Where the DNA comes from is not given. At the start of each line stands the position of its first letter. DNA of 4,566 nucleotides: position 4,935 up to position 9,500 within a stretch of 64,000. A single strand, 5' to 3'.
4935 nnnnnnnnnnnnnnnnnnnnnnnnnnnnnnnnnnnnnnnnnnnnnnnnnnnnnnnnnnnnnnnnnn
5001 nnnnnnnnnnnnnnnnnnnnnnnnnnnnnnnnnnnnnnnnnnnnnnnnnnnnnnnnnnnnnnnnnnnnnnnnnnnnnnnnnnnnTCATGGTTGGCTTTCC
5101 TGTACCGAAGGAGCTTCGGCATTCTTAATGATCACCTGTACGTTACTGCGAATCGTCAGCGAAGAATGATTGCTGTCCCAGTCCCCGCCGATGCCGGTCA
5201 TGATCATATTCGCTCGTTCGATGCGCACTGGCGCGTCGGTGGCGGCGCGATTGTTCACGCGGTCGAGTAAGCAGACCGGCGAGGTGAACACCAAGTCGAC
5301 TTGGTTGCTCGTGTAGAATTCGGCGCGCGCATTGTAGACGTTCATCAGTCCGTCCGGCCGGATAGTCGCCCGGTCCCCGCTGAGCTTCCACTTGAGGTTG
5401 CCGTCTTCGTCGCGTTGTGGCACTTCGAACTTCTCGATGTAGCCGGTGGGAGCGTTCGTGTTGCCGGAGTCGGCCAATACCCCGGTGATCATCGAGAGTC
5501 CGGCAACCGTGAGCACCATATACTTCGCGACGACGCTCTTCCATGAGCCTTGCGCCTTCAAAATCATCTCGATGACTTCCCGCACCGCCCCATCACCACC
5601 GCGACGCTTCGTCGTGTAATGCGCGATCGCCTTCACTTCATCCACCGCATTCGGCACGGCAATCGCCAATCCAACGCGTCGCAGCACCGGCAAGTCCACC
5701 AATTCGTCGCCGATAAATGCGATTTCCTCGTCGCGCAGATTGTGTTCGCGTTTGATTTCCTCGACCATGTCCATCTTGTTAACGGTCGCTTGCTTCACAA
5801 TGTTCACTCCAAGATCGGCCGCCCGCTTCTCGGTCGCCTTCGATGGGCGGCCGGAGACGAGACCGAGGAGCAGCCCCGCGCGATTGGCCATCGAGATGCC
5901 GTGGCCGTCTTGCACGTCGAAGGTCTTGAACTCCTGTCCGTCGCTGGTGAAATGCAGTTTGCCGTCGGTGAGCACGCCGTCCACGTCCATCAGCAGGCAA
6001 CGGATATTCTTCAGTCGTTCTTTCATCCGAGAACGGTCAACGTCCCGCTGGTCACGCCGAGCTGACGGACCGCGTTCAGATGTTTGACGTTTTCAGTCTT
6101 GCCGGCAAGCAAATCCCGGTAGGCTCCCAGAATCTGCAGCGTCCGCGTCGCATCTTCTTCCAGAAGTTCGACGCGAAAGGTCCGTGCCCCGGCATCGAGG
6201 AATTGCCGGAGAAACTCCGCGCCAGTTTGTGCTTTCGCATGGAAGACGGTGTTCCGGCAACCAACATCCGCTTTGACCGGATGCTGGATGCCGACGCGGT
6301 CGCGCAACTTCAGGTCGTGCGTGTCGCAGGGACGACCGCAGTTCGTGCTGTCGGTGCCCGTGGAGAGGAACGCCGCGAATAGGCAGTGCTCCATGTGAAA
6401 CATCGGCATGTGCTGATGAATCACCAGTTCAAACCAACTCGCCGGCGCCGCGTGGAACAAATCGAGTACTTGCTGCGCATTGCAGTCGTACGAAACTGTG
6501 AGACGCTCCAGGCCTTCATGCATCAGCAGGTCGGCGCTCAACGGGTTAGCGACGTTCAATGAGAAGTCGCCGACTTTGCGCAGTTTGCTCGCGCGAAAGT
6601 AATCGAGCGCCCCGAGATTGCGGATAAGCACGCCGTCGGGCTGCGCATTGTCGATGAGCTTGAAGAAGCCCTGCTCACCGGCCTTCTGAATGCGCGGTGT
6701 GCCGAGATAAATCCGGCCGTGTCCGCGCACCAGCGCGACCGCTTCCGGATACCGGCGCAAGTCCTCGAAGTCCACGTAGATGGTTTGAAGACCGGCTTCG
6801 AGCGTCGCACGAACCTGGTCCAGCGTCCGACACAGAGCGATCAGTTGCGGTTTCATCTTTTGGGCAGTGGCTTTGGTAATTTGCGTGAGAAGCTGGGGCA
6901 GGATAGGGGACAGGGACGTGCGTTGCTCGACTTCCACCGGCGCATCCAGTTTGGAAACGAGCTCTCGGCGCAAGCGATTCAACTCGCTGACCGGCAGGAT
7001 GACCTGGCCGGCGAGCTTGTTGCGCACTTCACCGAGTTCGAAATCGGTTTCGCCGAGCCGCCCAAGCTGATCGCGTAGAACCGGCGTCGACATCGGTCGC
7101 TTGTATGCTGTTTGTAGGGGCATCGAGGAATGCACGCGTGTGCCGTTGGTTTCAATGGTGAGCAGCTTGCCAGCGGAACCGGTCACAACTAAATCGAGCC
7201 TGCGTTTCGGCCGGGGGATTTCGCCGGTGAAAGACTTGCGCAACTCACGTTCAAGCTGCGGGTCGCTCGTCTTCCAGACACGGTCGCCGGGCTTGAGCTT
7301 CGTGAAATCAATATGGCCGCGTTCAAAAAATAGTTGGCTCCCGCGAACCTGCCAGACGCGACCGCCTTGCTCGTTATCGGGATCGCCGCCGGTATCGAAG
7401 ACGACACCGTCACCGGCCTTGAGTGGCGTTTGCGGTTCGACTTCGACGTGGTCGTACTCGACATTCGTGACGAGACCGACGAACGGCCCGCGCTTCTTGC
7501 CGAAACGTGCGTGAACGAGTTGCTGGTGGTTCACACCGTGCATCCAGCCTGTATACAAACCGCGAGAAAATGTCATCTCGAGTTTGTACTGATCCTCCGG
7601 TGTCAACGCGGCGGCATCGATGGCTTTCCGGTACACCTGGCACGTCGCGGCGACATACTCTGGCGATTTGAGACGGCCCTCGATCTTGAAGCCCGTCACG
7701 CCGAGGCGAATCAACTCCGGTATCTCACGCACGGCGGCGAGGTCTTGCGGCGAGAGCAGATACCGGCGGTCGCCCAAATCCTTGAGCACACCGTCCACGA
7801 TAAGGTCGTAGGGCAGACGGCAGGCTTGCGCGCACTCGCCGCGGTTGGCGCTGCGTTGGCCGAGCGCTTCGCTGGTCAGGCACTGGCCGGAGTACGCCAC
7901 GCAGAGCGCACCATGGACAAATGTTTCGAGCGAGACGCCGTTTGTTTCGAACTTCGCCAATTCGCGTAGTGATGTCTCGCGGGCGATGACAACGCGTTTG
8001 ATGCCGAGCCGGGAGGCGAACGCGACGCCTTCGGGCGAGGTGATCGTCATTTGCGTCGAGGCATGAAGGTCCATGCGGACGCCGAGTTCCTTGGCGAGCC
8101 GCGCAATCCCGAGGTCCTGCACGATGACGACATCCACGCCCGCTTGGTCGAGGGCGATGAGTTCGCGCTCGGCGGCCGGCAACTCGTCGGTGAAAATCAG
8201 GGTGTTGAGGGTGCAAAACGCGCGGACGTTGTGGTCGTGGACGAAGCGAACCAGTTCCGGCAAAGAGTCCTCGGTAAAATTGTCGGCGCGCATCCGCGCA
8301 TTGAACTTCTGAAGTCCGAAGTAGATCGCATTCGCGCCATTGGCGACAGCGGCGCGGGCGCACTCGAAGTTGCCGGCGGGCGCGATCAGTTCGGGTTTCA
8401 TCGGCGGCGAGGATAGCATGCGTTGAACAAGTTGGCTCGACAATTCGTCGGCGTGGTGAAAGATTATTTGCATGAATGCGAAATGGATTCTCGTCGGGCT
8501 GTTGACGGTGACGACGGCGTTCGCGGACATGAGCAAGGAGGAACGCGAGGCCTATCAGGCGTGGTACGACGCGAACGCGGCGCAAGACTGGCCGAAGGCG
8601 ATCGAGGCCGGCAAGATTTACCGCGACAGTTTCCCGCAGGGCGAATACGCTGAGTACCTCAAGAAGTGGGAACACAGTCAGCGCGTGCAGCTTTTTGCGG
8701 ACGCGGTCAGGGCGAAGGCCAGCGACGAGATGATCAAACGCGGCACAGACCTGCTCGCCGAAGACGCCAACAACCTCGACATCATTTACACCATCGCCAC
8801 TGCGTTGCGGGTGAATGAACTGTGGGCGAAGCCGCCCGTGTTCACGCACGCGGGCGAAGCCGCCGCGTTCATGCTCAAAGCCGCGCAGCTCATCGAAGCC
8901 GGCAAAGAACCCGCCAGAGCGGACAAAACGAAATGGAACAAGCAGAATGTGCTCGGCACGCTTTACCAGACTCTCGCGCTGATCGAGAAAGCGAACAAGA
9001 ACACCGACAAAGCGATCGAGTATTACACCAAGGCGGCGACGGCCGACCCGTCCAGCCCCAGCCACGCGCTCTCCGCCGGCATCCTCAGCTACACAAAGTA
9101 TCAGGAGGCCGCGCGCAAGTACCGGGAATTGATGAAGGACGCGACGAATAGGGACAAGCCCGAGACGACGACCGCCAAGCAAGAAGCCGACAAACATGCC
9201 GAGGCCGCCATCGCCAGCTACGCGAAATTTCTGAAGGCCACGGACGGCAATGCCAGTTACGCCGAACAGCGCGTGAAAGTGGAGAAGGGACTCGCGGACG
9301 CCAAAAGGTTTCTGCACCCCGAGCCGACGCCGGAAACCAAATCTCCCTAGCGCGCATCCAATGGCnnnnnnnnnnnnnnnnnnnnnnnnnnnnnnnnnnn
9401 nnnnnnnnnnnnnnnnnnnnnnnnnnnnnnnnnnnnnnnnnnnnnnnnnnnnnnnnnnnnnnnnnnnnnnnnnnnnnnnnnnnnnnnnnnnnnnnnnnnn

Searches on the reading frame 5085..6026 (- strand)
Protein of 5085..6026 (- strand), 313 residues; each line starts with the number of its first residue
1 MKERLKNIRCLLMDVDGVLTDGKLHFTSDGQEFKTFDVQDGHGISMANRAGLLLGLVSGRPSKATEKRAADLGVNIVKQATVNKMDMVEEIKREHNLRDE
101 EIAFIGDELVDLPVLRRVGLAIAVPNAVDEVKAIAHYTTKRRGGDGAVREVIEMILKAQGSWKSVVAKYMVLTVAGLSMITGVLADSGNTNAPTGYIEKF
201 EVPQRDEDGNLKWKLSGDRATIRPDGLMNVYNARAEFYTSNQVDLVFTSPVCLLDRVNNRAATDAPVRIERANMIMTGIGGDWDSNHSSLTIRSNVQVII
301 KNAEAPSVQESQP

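Call 40: search_protein_families(library=pfam, proteins=[window:5085-6026:-], max_evalue=0.001)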
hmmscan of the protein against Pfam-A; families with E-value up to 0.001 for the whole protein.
window:5085-6026:- (313 aa): 3 families
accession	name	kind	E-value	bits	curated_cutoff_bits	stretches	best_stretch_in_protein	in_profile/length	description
PF08282.18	Hydrolase_3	-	1.8e-12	48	20.9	1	80-146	184-250/255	haloacid dehalogenase-like hydrolase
PF06835.18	LptC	-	2.2e-08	34.4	21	0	185-248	24-88/175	Lipopolysaccharide-assembly, LptC-related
PF00702.32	Hydrolase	-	9.8e-07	29.8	26.4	1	47-119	110-191/191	haloacid dehalogenase-like hydrolase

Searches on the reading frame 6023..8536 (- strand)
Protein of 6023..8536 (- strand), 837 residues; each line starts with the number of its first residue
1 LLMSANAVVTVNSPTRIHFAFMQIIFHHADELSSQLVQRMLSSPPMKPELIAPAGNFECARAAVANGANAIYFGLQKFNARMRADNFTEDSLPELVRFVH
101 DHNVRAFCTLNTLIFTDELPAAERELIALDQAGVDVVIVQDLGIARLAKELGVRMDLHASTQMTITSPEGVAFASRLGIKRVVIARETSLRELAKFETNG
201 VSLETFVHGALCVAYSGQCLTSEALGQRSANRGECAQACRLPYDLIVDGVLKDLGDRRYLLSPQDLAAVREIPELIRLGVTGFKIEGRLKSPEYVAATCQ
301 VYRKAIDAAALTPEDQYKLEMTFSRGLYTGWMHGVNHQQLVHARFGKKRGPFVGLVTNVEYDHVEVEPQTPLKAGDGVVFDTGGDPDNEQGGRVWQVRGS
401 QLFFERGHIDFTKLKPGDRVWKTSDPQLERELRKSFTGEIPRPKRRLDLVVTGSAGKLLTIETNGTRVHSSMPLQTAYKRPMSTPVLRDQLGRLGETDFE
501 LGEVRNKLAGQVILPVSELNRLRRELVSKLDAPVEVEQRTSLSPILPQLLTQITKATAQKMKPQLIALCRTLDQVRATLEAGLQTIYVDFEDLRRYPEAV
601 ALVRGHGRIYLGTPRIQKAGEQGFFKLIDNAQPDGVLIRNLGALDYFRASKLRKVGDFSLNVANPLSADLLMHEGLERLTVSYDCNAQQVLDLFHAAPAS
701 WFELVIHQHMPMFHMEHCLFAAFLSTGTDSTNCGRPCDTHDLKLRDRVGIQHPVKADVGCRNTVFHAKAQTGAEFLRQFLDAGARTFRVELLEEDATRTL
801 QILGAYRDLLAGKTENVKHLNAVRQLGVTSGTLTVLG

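Call 37: search_protein_families(library=pfam, proteins=[window:6023-8536:-], max_evalue=0.0001)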
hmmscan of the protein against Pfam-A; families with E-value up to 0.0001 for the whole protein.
window:6023-8536:- (837 aa): 2 families
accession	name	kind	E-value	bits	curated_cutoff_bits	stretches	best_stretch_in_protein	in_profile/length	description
PF01136.24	Peptidase_U32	-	1.6e-84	283.3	22.4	2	121-336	3-231/233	Peptidase family U32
PF12392.13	DUF3656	-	2.8e-23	83.1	22.1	1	420-532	1-106/109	Collagenase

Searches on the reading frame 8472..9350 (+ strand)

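Call 40: search_protein_families(library=pfam, proteins=[window:8472-9350:+], max_evalue=0.001)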
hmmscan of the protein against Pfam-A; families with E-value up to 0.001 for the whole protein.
window:8472-9350:+ (292 aa): 2 families
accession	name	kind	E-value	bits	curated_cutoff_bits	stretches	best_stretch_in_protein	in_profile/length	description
PF13181.12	TPR_8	-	0.00022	21.6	25.7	1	164-194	3-33/34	Tetratricopeptide repeat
PF00515.34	TPR_1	-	0.00052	20.2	27.8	0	167-194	6-33/34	Tetratricopeptide repeat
